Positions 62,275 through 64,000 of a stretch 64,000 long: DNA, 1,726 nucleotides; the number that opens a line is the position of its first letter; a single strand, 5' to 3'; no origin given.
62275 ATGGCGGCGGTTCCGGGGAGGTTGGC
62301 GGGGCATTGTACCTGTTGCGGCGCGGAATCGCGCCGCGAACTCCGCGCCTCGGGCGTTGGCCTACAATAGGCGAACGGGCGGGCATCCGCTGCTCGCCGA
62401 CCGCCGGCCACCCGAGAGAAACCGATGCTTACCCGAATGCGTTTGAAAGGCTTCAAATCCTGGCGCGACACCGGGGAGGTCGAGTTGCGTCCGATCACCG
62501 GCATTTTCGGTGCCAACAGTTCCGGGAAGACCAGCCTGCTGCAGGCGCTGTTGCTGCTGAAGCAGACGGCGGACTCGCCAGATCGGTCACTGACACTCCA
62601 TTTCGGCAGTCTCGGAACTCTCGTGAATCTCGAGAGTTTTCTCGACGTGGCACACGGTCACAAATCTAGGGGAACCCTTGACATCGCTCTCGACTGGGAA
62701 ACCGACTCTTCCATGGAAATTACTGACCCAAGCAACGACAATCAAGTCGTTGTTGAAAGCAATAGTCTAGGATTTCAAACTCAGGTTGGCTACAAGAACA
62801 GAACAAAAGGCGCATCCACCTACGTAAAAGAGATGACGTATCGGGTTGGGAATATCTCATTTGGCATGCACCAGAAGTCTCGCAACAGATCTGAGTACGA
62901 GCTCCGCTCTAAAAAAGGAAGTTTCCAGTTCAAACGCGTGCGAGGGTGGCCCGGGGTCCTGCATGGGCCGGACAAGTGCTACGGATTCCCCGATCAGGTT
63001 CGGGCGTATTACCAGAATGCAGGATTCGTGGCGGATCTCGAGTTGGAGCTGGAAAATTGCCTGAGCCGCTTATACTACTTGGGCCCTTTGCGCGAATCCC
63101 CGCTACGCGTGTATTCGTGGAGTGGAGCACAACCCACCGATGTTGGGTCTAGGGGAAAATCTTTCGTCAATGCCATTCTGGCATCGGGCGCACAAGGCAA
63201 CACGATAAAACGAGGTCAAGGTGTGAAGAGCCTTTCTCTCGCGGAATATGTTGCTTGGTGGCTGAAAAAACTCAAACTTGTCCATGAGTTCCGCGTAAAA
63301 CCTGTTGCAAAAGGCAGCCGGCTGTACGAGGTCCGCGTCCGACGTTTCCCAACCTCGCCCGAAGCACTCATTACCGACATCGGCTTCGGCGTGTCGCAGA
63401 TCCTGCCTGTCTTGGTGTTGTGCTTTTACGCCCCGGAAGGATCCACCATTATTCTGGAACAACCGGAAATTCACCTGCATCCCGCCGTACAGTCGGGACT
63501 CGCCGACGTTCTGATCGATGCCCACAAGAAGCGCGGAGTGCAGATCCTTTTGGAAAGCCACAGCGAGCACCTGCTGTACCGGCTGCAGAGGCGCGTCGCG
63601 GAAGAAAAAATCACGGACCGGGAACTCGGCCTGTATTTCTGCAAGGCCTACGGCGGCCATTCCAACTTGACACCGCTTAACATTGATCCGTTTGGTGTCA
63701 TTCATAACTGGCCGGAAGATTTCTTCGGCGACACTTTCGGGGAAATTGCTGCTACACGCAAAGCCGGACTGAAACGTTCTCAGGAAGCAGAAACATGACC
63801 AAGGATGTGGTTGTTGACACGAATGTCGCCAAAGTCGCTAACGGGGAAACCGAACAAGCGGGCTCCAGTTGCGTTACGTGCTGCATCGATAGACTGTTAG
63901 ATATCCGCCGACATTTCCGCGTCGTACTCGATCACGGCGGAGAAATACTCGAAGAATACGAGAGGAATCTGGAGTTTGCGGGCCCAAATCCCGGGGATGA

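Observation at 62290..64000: Low-GC two-gene module at the window edge: AAA_21/ABC-type ATPase with an overlapping PIN-like partner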

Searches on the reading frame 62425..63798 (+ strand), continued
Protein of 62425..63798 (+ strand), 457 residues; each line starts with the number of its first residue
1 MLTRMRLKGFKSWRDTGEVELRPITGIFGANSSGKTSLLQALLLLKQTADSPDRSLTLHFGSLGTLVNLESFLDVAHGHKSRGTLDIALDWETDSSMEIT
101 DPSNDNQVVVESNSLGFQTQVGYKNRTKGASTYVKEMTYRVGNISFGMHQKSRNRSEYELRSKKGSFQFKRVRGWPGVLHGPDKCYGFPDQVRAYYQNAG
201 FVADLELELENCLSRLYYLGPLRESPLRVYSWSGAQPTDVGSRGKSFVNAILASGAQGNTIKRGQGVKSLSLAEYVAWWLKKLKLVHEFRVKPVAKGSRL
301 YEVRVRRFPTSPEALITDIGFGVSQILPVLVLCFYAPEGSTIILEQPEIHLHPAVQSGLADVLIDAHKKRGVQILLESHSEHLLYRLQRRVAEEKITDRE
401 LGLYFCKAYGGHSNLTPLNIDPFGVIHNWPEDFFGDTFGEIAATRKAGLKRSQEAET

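Call 72: search_protein_families(library=padloc, proteins=[L090:7001-8407:+, L090:8391-8921:+, L090:8928-9626:+], max_evalue=0.001)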
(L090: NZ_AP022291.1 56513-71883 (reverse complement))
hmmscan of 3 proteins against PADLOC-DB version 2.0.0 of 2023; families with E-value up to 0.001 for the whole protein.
L090:7001-8407:+ (469 aa): 74 families (the best 25 are shown)
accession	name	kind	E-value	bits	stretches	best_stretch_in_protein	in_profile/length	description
PDLC04148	HEC-03B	-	7e-134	445.3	1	1-458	1-455/458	-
PDLC03878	NsnB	-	4.5e-59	198.9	1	1-440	1-335/345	-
PDLC04707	PDC-M55A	-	2.5e-57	192.8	1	2-457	3-417/421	-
PDLC02979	AriA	-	1.7e-25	88.6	2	278-387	269-373/373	-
PDLC02980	AriA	-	1.4e-15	56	1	24-388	1-304/304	-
PDLC04177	HEC-01A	-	3.7e-12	44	2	335-422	296-366/393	-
PDLC00077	GajA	-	7.9e-12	42.5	2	338-388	336-381/616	AAA ATPase domain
PDLC00071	GajA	-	1.8e-11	41.6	1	339-387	277-322/588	AAA ATPase domain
PDLC04178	HEC-01A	-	1.9e-11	41.7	2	322-389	274-333/399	-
PDLC02335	AbiLi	-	4.3e-11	40.4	1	1-421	49-262/326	AbiLi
PDLC04184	HEC-01A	-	5.8e-11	40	1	1-38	1-37/464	-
PDLC02981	AriAB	-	5.9e-11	39.8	1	335-388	330-378/694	-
PDLC04179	HEC-01A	-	6.3e-11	40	1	1-38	1-37/459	-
PDLC00063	GajA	-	8.6e-11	39.1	1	338-390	347-403/679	AAA ATPase domain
PDLC04182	HEC-01A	-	2.7e-10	37.8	2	335-391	305-355/406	-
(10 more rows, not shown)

L090:8391-8921:+ (177 aa): 1 family
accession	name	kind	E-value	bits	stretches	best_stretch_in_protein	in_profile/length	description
PDLC04147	HEC-03A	-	2.1e-24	84.4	1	2-160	1-156/159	-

L090:8928-9626:+ (233 aa): 0 families

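Call 77: search_protein_families(library=pfam, proteins=[L090:8928-9626:+, L090:8391-8921:+], max_evalue=0.01)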
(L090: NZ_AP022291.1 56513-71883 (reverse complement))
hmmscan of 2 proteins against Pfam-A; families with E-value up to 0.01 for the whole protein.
L090:8928-9626:+ (233 aa): 1 family
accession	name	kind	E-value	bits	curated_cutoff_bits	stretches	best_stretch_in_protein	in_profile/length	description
PF09414.15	RNA_ligase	-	2.2e-33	116.3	27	1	40-203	2-171/171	RNA ligase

L090:8391-8921:+ (177 aa): 0 families

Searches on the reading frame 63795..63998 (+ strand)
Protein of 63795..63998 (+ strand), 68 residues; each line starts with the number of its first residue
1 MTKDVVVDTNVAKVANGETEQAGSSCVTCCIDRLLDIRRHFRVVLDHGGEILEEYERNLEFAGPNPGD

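Call 4: search_protein_families(library=pfam, proteins=[window:63795-63998:+], max_evalue=1)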
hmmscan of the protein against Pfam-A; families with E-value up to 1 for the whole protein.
window:63795-63998:+ (68 aa): 0 families

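Call 5: search_protein_families(library=padloc, proteins=[window:63795-63998:+], max_evalue=1)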
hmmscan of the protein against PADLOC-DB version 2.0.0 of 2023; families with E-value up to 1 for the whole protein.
window:63795-63998:+ (68 aa): 1 family
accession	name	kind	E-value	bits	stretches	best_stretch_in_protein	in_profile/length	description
PDLC04147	HEC-03A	-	1.6e-12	45.8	1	5-65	3-65/159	-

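Call 6: search_protein_families(library=ncbifam, proteins=[window:63795-63998:+], max_evalue=1)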
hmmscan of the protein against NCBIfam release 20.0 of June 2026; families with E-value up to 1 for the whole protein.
window:63795-63998:+ (68 aa): 2 families
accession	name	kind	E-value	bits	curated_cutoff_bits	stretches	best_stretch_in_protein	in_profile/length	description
NF002839.0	PRK03072.1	equivalog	0.17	10.9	412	1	13-58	102-144/291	zinc metalloprotease HtpX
NF007864.0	PRK10576.1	equivalog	0.21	10.9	252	1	3-50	199-244/297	Fe(3+)-hydroxamate ABC transporter substrate-binding protein FhuD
